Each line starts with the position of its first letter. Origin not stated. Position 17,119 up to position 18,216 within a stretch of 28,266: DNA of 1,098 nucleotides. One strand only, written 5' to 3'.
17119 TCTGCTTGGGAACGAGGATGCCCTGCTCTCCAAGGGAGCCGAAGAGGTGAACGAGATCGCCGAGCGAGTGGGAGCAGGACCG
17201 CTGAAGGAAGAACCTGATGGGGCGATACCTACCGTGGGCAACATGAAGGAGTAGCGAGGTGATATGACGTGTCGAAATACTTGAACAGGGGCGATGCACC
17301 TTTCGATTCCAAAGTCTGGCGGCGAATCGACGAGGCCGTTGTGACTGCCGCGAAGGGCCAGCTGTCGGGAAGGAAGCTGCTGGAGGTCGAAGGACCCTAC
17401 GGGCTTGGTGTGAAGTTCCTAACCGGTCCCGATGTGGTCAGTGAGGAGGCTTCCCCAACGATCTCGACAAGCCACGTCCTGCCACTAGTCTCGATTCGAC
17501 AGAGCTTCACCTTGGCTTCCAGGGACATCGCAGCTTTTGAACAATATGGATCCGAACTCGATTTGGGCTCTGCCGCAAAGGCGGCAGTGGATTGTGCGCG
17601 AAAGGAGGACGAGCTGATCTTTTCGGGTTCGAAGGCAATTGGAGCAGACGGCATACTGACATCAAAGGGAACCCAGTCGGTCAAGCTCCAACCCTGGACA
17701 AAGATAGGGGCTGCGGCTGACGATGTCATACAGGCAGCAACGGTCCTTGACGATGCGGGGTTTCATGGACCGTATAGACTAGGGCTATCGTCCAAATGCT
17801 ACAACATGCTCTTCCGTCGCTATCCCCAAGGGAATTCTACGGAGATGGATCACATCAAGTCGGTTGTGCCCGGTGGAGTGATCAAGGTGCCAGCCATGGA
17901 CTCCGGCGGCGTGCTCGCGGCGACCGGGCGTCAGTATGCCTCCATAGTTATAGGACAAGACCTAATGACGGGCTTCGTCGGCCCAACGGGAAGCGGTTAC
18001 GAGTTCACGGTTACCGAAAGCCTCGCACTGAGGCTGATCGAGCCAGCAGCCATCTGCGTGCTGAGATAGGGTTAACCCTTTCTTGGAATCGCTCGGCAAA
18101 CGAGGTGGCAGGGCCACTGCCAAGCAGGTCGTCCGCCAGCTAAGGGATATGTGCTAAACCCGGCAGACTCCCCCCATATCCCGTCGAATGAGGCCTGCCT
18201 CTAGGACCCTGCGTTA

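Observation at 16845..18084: Compact encapsulin nanocompartment operon (EncFtn cargo plus family-1 shell) in an archaeal-type context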

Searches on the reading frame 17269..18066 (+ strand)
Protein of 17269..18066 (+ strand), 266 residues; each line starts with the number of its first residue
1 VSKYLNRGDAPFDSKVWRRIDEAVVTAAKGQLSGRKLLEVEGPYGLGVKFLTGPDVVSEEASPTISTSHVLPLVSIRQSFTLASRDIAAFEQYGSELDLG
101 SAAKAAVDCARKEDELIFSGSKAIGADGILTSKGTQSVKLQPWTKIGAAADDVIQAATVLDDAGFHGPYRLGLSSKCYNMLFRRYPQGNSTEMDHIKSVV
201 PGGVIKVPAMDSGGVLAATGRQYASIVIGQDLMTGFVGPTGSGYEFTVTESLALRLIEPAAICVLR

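Call 3: search_protein_families(library=pfam, proteins=[window:17269-18066:+], max_evalue=0.01)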
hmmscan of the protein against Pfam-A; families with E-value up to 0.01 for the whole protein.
window:17269-18066:+ (266 aa): 2 families
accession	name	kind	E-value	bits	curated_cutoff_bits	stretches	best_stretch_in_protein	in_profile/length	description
PF04454.18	Linocin_M18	-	4.9e-70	236.1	24.3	1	3-253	2-253/253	Encapsulating protein for peroxidase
PF09950.15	Major_capside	-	0.00017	21.5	26.8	1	68-139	22-93/251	Major capsid protein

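Call 4: search_protein_families(library=ncbifam, proteins=[window:17269-18066:+], max_evalue=0.01)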
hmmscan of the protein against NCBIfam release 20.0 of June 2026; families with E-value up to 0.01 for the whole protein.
window:17269-18066:+ (266 aa): 1 family
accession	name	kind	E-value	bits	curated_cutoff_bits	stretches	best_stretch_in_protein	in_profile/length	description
NF041155.2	encap_f1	equivalog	7.2e-72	241.9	100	1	5-265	1-261/261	family 1 encapsulin nanocompartment shell protein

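Call 11: find_homologous_proteins(query=window:17269-18066:+)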
Query window:17269-18066:+ (266 aa): 689 proteins with E <= 0.001 among 3627 candidates; the best 120 are listed.
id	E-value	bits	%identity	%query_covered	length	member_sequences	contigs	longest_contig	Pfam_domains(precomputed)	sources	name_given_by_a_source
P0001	3.6e-170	582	100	100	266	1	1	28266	PF04454.19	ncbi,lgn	-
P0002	7.0e-107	375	62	100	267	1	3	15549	PF09950.16,PF04454.19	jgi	jgi:uncharacterized linocin/CFP29 family protein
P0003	2.4e-104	366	60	99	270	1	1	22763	PF09950.16,PF04454.19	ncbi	-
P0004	2.8e-104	366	61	99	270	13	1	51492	PF09950.16,PF04454.19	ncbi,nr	ncbi:MAG: family 1 encapsulin nanocompartment shell protein [bacterium]|nr:family 1 encapsulin nanoc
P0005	2.6e-103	363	60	100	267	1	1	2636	PF09950.16,PF04454.19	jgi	jgi:uncharacterized linocin/CFP29 family protein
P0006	1.3e-102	361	60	99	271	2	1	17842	PF04454.19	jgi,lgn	jgi:uncharacterized linocin/CFP29 family protein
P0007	1.5e-102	360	59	100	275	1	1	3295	PF04454.19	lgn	-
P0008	3.2e-102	359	60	99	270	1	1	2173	PF09950.16,PF04454.19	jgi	jgi:uncharacterized linocin/CFP29 family protein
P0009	5.8e-102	359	62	100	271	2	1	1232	PF04454.19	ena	-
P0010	2.1e-101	357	60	99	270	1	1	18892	PF09950.16,PF04454.19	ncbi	-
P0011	4.7e-101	356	60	99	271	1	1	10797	PF09950.16,PF04454.19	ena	-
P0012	5.8e-101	355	59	100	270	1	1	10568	PF09950.16,PF04454.19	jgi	jgi:uncharacterized linocin/CFP29 family protein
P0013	1.0e-100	354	60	99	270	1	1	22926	PF09950.16,PF04454.19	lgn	-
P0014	3.1e-100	353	59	99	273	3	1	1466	PF09950.16,PF04454.19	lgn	-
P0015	1.1e-99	351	60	99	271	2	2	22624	PF09950.16,PF04454.19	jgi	-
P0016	1.4e-99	351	59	99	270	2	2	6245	PF09950.16,PF04454.19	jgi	jgi:uncharacterized linocin/CFP29 family protein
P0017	2.7e-99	350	59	99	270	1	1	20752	PF09950.16,PF04454.19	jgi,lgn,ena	-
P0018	1.6e-98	347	59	99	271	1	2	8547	PF04454.19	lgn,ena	-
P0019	2.0e-98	347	58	100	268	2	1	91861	PF09950.16,PF04454.19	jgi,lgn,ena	-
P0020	5.8e-98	345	58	99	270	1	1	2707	PF09950.16,PF04454.19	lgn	-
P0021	6.2e-98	345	59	99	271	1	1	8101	PF09950.16,PF04454.19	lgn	-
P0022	6.3e-98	345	58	99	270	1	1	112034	PF09950.16,PF04454.19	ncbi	-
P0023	7.0e-98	345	59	99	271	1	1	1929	PF09950.16,PF04454.19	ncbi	-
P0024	1.1e-97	344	56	100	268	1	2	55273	PF09950.16,PF04454.19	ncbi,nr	ncbi:DUF2184 domain-containing protein [Candidatus Bathyarchaeota archaeon]|nr:bacteriocin family pr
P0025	1.3e-97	344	57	99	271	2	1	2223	PF09950.16,PF04454.19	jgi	jgi:uncharacterized linocin/CFP29 family protein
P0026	1.7e-97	344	58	99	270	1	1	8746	PF04454.19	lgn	-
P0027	2.3e-97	343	58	99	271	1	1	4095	PF04454.19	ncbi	-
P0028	2.4e-97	343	59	99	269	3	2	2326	PF09950.16,PF04454.19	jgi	jgi:uncharacterized linocin/CFP29 family protein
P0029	4.4e-97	343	58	100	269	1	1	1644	PF09950.16,PF04454.19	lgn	-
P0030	5.0e-97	342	57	99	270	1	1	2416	PF09950.16,PF04454.19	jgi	jgi:uncharacterized linocin/CFP29 family protein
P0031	2.1e-96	340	57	99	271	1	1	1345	PF09950.16,PF04454.19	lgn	-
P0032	2.3e-96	340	59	99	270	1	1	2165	PF04454.19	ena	-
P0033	3.2e-96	340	57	99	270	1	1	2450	PF09950.16,PF04454.19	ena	-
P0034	7.9e-96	338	57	100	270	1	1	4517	PF04454.19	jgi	jgi:uncharacterized linocin/CFP29 family protein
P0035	1.1e-95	338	57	99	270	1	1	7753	PF04454.19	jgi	jgi:uncharacterized linocin/CFP29 family protein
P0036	1.5e-95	338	56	99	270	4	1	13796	PF04454.19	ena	-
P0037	1.7e-95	337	58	100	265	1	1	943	PF04454.19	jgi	jgi:uncharacterized linocin/CFP29 family protein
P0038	2.1e-95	337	57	100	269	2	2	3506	PF09950.16,PF04454.19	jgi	jgi:uncharacterized linocin/CFP29 family protein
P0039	2.1e-95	337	59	99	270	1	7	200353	PF09950.16,PF04454.19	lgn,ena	-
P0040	2.4e-95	337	56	99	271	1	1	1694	PF04454.19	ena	-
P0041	8.8e-95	335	57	99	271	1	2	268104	PF04454.19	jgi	jgi:uncharacterized linocin/CFP29 family protein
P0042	8.8e-95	335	57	100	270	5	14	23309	PF09950.16,PF04454.19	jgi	jgi:uncharacterized linocin/CFP29 family protein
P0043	9.8e-95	335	57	99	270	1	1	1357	PF09950.16,PF04454.19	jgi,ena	-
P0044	1.7e-94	334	57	100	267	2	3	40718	PF09950.16,PF04454.19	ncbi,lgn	-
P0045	1.9e-94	334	56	99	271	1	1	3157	PF04454.19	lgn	-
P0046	6.6e-94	332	51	100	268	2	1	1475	PF09950.16,PF04454.19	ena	-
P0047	6.7e-94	332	56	99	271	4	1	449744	PF04454.19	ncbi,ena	-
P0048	1.2e-93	331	57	99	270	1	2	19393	PF04454.19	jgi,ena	jgi:uncharacterized linocin/CFP29 family protein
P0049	1.4e-93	331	58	99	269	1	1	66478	PF04454.19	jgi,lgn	jgi:uncharacterized linocin/CFP29 family protein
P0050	1.5e-93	331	57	99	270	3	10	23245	PF04454.19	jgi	jgi:uncharacterized linocin/CFP29 family protein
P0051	1.5e-93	331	57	100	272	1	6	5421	PF04454.19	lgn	-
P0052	1.9e-93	331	57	99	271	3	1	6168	PF04454.19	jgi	jgi:uncharacterized linocin/CFP29 family protein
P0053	3.0e-93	330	55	99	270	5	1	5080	PF04454.19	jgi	jgi:uncharacterized linocin/CFP29 family protein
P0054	3.4e-93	330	57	99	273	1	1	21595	PF09950.16,PF04454.19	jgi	jgi:uncharacterized linocin/CFP29 family protein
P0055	3.6e-93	330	57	99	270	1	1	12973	PF04454.19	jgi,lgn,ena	-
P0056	4.3e-93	329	57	100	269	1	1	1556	PF09950.16,PF04454.19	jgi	jgi:uncharacterized linocin/CFP29 family protein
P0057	5.0e-93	329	57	99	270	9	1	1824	PF09950.16,PF04454.19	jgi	jgi:uncharacterized linocin/CFP29 family protein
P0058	6.9e-93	329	57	99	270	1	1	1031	PF09950.16,PF04454.19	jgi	-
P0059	7.9e-93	329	56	99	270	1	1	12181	PF04454.19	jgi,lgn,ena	-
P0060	9.8e-93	328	55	100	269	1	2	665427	PF09950.16,PF04454.19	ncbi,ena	-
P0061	1.0e-92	328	56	99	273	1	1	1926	PF09950.16,PF04454.19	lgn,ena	-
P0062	1.4e-92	328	55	99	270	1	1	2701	PF04454.19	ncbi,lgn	ncbi:MAG: family 1 encapsulin nanocompartment shell protein [Planctomycetota bacterium]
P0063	1.6e-92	328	55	99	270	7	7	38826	PF04454.19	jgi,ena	jgi:uncharacterized linocin/CFP29 family protein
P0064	2.0e-92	327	56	99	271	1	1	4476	PF09950.16,PF04454.19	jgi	jgi:uncharacterized linocin/CFP29 family protein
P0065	2.1e-92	327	55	99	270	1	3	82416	PF09950.16,PF04454.19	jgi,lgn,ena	-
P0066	2.9e-92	327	55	100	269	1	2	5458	PF09950.16,PF04454.19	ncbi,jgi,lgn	-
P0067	3.0e-92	327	56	99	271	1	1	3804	PF09950.16,PF04454.19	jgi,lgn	jgi:uncharacterized linocin/CFP29 family protein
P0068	3.2e-92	327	57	99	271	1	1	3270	PF19774.6,PF09950.16,PF04454.19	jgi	jgi:uncharacterized linocin/CFP29 family protein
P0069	3.7e-92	326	57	100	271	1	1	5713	PF09950.16,PF04454.19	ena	-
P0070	4.0e-92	326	56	100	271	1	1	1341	PF09950.16,PF04454.19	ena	-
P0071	4.3e-92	326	54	99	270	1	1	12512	PF04454.19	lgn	-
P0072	4.5e-92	326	56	99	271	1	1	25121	PF04454.19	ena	-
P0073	4.8e-92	326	54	100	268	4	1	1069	PF09950.16,PF04454.19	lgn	-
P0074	6.9e-92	326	54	100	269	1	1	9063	PF09950.16,PF04454.19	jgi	jgi:uncharacterized linocin/CFP29 family protein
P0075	9.5e-92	325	55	99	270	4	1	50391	PF09950.16,PF04454.19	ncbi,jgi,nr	ncbi:MAG: bacteriocin family protein [Chloroflexi bacterium]|nr:bacteriocin family protein [Chlorofl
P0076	9.8e-92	325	54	100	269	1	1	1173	PF09950.16,PF04454.19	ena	-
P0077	1.5e-91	324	54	100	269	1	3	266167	PF09950.16,PF04454.19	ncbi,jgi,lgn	-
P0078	2.8e-91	324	55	99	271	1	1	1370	PF09950.16,PF04454.19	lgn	-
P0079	3.1e-91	323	57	99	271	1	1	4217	PF04454.19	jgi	jgi:uncharacterized linocin/CFP29 family protein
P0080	4.1e-91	323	56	100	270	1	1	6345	PF04454.19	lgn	-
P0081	4.4e-91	323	55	100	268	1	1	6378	PF04454.19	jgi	jgi:uncharacterized linocin/CFP29 family protein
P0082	7.9e-91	322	53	99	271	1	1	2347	PF09950.16,PF04454.19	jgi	jgi:uncharacterized linocin/CFP29 family protein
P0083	9.1e-91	322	57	100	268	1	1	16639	PF09950.16,PF04454.19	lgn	-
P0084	9.8e-91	322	54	99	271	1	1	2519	PF09950.16,PF04454.19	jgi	-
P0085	1.2e-90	321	55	99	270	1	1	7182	PF04454.19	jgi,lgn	jgi:uncharacterized linocin/CFP29 family protein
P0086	1.4e-90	321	54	99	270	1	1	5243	PF09950.16,PF04454.19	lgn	-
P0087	2.7e-90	320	55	99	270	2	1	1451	PF04454.19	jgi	jgi:uncharacterized linocin/CFP29 family protein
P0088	3.4e-90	320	55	99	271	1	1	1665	PF09950.16,PF04454.19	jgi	jgi:uncharacterized linocin/CFP29 family protein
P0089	4.3e-90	320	56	100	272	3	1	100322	PF04454.19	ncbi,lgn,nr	ncbi:MAG: bacteriocin family protein [Candidatus Coatesbacteria bacterium]|nr:bacteriocin family pro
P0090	4.4e-90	320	55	100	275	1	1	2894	PF04454.19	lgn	-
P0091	4.6e-90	320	54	99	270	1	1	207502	PF09950.16,PF04454.19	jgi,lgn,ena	-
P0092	5.1e-90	319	54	99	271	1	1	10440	PF04454.19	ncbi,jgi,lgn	-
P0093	6.3e-90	319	56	99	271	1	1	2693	PF09950.16,PF04454.19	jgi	jgi:uncharacterized linocin/CFP29 family protein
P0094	7.8e-90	319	56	99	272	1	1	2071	PF04454.19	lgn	-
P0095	7.9e-90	319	56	99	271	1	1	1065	PF09950.16,PF04454.19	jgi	jgi:uncharacterized linocin/CFP29 family protein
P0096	8.9e-90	319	54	99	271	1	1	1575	PF09950.16,PF04454.19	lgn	-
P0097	1.3e-89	318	55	100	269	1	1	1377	PF04454.19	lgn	-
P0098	1.4e-89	318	55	99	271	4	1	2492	PF09950.16,PF04454.19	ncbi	-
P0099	1.5e-89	318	54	99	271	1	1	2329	PF04454.19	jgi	jgi:uncharacterized linocin/CFP29 family protein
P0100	1.8e-89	318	54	100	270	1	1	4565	PF09950.16,PF04454.19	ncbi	-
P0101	1.8e-89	318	53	99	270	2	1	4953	PF09950.16,PF04454.19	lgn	-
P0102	2.4e-89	317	55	99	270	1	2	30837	PF04454.19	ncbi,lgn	-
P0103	3.4e-89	317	54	100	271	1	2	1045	PF09950.16,PF04454.19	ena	-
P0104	4.3e-89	316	54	99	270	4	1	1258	PF09950.16,PF04454.19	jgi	jgi:uncharacterized linocin/CFP29 family protein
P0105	6.4e-89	316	54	99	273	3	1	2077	PF04454.19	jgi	jgi:uncharacterized linocin/CFP29 family protein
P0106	6.8e-89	316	57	100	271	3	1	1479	PF09950.16,PF04454.19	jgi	jgi:uncharacterized linocin/CFP29 family protein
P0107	8.1e-89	315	55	99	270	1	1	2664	PF04454.19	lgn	-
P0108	8.4e-89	315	53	100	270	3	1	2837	PF04454.19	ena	-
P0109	8.4e-89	315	55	99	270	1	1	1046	PF09950.16,PF04454.19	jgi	jgi:uncharacterized linocin/CFP29 family protein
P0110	8.9e-89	315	55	99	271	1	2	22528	PF04454.19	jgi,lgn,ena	-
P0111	1.2e-88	315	54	99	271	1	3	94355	PF04454.19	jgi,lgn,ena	-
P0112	2.5e-88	314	55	100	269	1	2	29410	PF04454.19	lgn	-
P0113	2.6e-88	314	54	99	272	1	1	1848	PF09950.16,PF04454.19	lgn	-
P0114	4.5e-88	313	54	99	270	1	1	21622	PF04454.19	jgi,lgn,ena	-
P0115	4.9e-88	313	55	99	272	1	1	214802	PF04454.19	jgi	-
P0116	6.2e-88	313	53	99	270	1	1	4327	PF09950.16,PF04454.19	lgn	-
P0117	6.2e-88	313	55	99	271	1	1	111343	PF09950.16,PF04454.19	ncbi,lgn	-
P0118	6.7e-88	312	55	99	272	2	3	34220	PF04454.19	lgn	-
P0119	7.6e-88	312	53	99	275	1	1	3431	PF09950.16,PF04454.19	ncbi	-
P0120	7.8e-88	312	57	99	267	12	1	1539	PF04454.19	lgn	-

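Call 12: find_related_loci(query=window:17269-18066:+, collection=genome_contigs, flank=6000)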
Query window:17269-18066:+ (266 aa) in genome_contigs; peptide patterns used: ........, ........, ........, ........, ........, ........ (x = any residue, [..] = any of these).
68 stretches matched a pattern; 13 encode a relative of the query (tblastn E <= 1e-3); 13 distinct loci.
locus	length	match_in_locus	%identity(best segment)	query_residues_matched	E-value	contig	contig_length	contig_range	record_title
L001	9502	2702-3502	60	3-266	3e-108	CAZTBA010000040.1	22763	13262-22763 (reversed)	MAG TPA_asm: uncultured bacterium isolate SRP323688_co1_241 genome assembly, contig: NODE_3865_length_22763_cov_6.040338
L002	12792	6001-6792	56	3-266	2e-92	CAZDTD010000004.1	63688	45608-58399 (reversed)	MAG TPA_asm: uncultured Pirellulales bacterium isolate SRP192927_co6_411 genome assembly, contig: NODE_530_length_63688_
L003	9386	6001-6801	55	3-266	2e-91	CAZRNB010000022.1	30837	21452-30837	MAG TPA_asm: uncultured Pirellulales bacterium isolate binchicken_co189_487 genome assembly, contig: NODE_1139_length_30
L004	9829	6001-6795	54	3-266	1e-88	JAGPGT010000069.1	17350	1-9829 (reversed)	MAG: Phycisphaerae bacterium isolate Gw_SlDig_bin_305 Gw_SlDig_5650_length_17350_cov_16.041340, whole genome shotgun seq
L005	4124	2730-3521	50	4-266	3e-87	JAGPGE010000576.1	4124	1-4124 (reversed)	MAG: Armatimonadota bacterium isolate Gw_SlDig_bin_68 Gw_SlDig_52040_length_4124_cov_6.405054, whole genome shotgun sequ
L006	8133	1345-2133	50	4-266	2e-86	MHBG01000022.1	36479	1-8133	MAG: Lentisphaerae bacterium GWF2_45_14 gwf2_scaffold_1582, whole genome shotgun sequence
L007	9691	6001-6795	50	4-266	2e-84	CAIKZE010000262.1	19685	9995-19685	MAG: uncultured Lentisphaeria bacterium isolate AlinenLipids_bin-4837 genome assembly, contig: bin-4837:262/506, whole g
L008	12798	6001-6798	45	4-266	1e-80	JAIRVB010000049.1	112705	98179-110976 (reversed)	MAG: Chitinispirillales bacterium isolate Ehx436_bin27 k119_1854876, whole genome shotgun sequence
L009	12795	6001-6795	46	3-266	2e-80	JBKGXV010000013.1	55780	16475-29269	MAG: Chitinispirillaceae bacterium isolate C1M08_1 NODE_109_length_55780_cov_19.483481, whole genome shotgun sequence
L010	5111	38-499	56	111-266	3e-58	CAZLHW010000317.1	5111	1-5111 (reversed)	MAG TPA_asm: uncultured Acidobacteriota bacterium isolate SRP167436_co1_235 genome assembly, contig: NODE_27204_length_5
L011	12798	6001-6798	32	9-265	8e-36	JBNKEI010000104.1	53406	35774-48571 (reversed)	MAG: Myxococcales bacterium isolate F1.bin.15.orig k141_1538917, whole genome shotgun sequence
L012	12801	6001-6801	48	3-266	2e-81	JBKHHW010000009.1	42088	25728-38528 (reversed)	MAG: Chitinispirillaceae bacterium isolate D1M07_6 NODE_220_length_42088_cov_15.489473, whole genome shotgun sequence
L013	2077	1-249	54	184-266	3e-28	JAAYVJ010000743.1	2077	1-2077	MAG: Planctomycetota bacterium isolate AS27yjCOA_53 180265_AS27, whole genome shotgun sequence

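Call 15: find_encoding_contigs(protein=P0001, flank=3000, max_places=3)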
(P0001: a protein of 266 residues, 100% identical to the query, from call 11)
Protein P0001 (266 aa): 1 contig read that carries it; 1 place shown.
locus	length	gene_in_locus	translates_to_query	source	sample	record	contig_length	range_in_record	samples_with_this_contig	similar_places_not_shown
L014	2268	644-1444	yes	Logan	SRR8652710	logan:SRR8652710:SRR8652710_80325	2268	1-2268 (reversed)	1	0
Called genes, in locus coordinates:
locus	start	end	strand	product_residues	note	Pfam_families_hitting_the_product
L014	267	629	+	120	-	PF02915:Rubrerythrin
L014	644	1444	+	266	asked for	PF04454:Linocin_M18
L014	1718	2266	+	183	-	?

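Call 16: find_encoding_contigs(protein=P0024, flank=6000, max_places=3)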
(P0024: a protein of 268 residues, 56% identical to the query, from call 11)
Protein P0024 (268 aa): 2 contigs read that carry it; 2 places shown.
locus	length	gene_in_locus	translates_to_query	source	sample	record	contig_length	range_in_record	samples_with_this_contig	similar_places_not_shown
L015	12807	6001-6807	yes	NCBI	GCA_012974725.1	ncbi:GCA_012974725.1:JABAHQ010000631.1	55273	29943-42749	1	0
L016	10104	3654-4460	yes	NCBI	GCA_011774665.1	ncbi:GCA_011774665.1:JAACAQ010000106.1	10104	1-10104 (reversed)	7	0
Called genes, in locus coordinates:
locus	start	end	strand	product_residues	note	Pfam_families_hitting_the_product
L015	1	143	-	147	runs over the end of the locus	PF03358:FMN_red (faint), PF12641:Flavodoxin_3 (weak), PF12724:Flavodoxin_5, PF00258:Flavodoxin_1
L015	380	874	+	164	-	PF00210:Ferritin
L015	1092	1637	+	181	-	PF02915:Rubrerythrin, PF21349:RUBY_RBDX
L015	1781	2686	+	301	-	PF00582:Usp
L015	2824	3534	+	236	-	PF17746:SfsA_N, PF03749:SfsA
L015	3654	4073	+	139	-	-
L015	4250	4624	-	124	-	-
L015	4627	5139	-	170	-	-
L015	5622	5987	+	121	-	-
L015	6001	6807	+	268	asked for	PF04454:Linocin_M18, PF09950:Major_capside (weak)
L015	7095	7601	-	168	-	PF01209:Ubie_methyltran, PF03848:TehB, PF05724:TPMT, PF13489:Methyltransf_23 (weak), PF13847:Methyltransf_31, PF08241:Methyltransf_11, PF08242:Methyltransf_12, PF13649:Methyltransf_25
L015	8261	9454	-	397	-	PF01139:RtcB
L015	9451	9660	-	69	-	-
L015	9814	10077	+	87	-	PF13459:Fer4_15, PF13370:Fer4_13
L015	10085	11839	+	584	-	PF01558:POR, PF01855:POR_N, PF02780:Transketolase_C (faint), PF17147:PFOR_II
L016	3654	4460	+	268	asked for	PF04454:Linocin_M18, PF09950:Major_capside (weak)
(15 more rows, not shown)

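Call 17: find_encoding_contigs(protein=P0002, flank=6000, max_places=3)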
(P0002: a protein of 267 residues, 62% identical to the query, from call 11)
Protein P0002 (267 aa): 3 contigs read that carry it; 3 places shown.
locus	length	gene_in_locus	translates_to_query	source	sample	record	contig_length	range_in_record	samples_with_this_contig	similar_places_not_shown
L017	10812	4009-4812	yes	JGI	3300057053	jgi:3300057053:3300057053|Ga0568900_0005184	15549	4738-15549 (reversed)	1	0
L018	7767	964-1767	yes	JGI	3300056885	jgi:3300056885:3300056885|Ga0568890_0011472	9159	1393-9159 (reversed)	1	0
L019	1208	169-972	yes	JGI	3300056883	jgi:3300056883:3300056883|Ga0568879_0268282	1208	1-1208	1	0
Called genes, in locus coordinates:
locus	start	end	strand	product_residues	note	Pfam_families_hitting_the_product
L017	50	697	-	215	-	PF00535:Glycos_transf_2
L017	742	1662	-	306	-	PF14378:PAP2_3 (weak), PF01569:PAP2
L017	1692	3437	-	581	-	PF06745:ATPase, PF13401:AAA_22 (faint), PF02830:V4R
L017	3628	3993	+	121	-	PF02915:Rubrerythrin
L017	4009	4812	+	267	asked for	PF04454:Linocin_M18, PF09950:Major_capside (weak)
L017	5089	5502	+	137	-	PF01880:Desulfoferrodox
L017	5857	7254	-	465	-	PF00753:Lactamase_B, PF00581:Rhodanese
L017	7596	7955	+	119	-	PF01918:Alba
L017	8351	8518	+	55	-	-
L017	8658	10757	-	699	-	PF03190:Thioredox_DsbH, PF13098:Thioredoxin_2 (faint), PF13899:Thioredoxin_7, PF03663:Glyco_hydro_76 (faint), PF07221:GlcNAc_2-epim (faint), PF07470:Glyco_hydro_88 (faint), PF00759:Glyco_hydro_9 (weak), PF01532:Glyco_hydro_47 (faint)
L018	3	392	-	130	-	?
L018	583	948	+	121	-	PF02915:Rubrerythrin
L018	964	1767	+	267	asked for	PF04454:Linocin_M18, PF09950:Major_capside (weak)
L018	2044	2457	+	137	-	PF01880:Desulfoferrodox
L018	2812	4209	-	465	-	PF00753:Lactamase_B, PF00581:Rhodanese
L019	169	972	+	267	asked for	PF04454:Linocin_M18, PF09950:Major_capside (weak)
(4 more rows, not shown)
